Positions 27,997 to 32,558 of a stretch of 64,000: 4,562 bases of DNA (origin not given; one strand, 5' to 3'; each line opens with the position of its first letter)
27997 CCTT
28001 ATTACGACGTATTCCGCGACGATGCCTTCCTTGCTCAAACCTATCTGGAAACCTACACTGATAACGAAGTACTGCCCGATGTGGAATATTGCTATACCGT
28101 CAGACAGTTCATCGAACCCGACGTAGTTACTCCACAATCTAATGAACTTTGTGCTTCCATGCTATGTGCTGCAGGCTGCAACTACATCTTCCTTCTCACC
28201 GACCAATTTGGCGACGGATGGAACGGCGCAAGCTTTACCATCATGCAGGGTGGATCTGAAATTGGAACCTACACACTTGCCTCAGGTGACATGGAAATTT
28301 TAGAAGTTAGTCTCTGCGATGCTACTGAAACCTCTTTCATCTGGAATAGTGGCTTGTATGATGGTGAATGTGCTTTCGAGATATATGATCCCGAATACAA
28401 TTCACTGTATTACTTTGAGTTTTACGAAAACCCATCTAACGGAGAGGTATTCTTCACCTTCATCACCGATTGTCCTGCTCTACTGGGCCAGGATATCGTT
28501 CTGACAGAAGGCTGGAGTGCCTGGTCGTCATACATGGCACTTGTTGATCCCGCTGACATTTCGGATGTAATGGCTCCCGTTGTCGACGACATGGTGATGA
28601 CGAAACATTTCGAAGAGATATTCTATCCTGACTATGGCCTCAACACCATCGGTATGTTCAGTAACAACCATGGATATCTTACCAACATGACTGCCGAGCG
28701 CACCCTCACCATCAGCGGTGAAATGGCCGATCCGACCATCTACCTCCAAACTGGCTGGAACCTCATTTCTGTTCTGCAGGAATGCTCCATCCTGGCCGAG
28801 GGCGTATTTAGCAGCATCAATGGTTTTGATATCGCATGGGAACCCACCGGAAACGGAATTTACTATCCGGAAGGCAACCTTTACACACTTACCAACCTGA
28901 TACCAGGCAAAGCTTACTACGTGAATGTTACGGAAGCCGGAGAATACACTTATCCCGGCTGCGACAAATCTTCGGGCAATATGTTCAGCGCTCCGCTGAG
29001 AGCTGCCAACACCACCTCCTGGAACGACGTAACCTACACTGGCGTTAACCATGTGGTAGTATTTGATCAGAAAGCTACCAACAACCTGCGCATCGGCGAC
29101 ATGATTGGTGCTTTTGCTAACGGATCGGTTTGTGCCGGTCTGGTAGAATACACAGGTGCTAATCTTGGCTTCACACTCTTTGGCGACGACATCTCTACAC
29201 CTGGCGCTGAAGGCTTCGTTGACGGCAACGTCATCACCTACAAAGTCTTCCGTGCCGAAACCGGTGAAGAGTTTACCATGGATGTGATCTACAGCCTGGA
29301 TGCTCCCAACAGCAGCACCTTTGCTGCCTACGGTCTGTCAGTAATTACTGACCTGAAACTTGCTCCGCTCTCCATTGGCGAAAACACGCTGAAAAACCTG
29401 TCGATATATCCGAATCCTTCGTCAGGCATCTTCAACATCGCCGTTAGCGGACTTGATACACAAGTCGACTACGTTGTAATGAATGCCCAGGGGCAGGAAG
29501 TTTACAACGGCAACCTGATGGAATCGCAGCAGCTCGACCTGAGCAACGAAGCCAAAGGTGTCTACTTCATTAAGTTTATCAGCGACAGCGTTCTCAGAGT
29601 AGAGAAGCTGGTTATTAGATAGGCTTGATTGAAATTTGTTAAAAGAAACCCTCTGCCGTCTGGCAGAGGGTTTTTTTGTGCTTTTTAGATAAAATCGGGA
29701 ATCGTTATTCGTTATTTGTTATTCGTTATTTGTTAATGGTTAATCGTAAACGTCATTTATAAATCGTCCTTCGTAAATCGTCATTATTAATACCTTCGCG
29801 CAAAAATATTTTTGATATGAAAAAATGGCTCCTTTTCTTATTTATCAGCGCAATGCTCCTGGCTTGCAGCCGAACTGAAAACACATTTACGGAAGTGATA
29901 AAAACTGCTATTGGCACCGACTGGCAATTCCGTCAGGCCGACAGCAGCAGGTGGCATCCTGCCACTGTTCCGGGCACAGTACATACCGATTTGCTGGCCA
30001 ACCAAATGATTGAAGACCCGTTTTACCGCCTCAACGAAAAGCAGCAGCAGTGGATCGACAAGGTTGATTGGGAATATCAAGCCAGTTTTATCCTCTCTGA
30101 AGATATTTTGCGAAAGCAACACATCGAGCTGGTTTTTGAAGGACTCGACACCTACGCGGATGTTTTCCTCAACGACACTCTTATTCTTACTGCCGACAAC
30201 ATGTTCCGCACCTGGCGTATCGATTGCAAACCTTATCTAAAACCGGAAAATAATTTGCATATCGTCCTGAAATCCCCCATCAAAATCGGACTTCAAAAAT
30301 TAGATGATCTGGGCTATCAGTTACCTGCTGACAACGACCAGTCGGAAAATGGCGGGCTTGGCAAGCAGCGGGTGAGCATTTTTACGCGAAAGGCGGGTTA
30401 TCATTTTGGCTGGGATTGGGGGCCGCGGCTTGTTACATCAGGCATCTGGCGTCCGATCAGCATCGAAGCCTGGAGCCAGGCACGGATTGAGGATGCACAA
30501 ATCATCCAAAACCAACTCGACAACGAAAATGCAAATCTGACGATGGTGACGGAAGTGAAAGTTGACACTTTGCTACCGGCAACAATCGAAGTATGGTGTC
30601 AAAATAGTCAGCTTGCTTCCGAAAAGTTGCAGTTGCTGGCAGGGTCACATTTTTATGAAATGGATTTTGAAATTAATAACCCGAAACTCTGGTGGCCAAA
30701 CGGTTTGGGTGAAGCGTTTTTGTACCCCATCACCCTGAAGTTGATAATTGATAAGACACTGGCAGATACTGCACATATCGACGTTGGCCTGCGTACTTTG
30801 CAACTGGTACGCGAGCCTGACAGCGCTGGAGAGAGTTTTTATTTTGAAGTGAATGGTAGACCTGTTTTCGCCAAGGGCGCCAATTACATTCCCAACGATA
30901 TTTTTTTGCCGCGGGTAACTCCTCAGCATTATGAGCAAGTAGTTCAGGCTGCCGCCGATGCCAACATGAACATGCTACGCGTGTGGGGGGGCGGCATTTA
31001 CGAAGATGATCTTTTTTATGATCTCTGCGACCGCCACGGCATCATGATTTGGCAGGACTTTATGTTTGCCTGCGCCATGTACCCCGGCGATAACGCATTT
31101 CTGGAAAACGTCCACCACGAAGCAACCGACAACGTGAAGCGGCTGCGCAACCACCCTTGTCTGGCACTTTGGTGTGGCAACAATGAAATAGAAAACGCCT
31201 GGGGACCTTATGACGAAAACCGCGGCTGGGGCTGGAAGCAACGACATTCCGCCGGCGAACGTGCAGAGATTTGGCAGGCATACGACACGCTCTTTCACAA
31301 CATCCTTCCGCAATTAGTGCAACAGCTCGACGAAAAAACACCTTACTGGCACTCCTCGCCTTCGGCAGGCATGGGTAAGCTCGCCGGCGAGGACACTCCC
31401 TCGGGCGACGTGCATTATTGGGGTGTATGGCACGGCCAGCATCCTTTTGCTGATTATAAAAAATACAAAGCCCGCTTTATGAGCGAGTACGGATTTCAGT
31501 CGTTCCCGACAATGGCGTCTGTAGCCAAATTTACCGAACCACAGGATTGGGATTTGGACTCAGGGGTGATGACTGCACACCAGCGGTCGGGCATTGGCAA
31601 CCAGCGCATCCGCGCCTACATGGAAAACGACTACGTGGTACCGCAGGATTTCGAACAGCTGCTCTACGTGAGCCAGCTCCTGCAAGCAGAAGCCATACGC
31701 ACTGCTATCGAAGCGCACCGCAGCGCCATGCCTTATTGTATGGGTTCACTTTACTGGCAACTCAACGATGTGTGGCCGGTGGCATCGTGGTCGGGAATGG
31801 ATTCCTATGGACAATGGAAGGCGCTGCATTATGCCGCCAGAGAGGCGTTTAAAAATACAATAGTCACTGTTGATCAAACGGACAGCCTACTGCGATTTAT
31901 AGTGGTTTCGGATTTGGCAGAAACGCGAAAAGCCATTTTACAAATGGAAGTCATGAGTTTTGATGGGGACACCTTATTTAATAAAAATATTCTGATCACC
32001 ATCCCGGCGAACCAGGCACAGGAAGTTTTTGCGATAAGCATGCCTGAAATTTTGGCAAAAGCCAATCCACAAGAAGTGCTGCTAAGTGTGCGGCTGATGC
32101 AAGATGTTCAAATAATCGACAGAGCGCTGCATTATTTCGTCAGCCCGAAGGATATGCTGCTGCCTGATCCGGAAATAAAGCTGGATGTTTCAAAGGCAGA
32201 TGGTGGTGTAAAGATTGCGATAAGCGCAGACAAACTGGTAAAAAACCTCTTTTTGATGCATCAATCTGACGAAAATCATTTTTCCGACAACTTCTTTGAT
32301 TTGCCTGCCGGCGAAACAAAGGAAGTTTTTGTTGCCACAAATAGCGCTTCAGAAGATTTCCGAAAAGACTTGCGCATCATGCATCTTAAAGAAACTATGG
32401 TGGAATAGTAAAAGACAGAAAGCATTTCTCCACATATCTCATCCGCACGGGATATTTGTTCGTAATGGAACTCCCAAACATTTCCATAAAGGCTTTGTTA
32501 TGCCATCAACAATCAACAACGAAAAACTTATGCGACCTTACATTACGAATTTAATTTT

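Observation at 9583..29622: Tandem pair of giant mosaic T9SS cargo genes (3085 and 3501 aa) occupying a third of the window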

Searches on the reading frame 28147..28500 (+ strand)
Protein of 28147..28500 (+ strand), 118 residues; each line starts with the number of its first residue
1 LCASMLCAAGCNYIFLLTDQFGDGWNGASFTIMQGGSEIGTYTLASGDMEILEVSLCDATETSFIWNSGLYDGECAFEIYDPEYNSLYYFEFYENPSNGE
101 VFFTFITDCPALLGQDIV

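Call 16: search_protein_families(library=pfam, proteins=[window:28147-28500:+], max_evalue=1)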
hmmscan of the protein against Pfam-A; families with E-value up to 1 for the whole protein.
seq(118 aa): 1 family
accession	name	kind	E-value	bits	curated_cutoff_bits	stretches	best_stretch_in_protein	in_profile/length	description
PF24236.1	Tea_helical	-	0.12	13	27.1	1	83-112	30-59/64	Telomere ends associated alpha-helical domain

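Call 53: search_solved_structures(query=window:28147-28500:+, max_evalue=10)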
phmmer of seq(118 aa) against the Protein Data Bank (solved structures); distinct sequences matched with E-value up to 10: 3.
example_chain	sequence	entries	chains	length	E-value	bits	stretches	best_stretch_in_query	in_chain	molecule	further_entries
8ga9_A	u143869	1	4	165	0.75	13.1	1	86-115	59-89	C4HR1_4r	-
8eox_D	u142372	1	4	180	1.2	12.5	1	86-115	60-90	C4HR1_4r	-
8hrf_A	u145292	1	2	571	1.9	11.8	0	26-62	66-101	Chitinase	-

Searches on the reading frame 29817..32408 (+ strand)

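Call 10: search_protein_families(library=pfam, proteins=[window:29817-32408:+], max_evalue=0.0001)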
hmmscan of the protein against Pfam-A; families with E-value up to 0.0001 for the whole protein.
window:29817-32408:+ (863 aa): 4 families
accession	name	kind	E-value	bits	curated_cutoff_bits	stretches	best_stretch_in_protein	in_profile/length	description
PF22666.2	Glyco_hydro_2_N2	-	2.5e-62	210.3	27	1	36-212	1-167/167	Glycosyl hydrolase 2 galactose-binding domain-like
PF17786.7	Mannosidase_ig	-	4e-18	66.2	23.4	1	693-779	4-91/91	Mannosidase Ig/CBM-like domain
PF17753.7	Ig_mannosidase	-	2.7e-15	56.3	22.6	1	782-859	1-80/81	Ig-fold domain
PF00703.27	Glyco_hydro_2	-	8.9e-09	36.5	23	1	222-326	1-109/109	Glycosyl hydrolases family 2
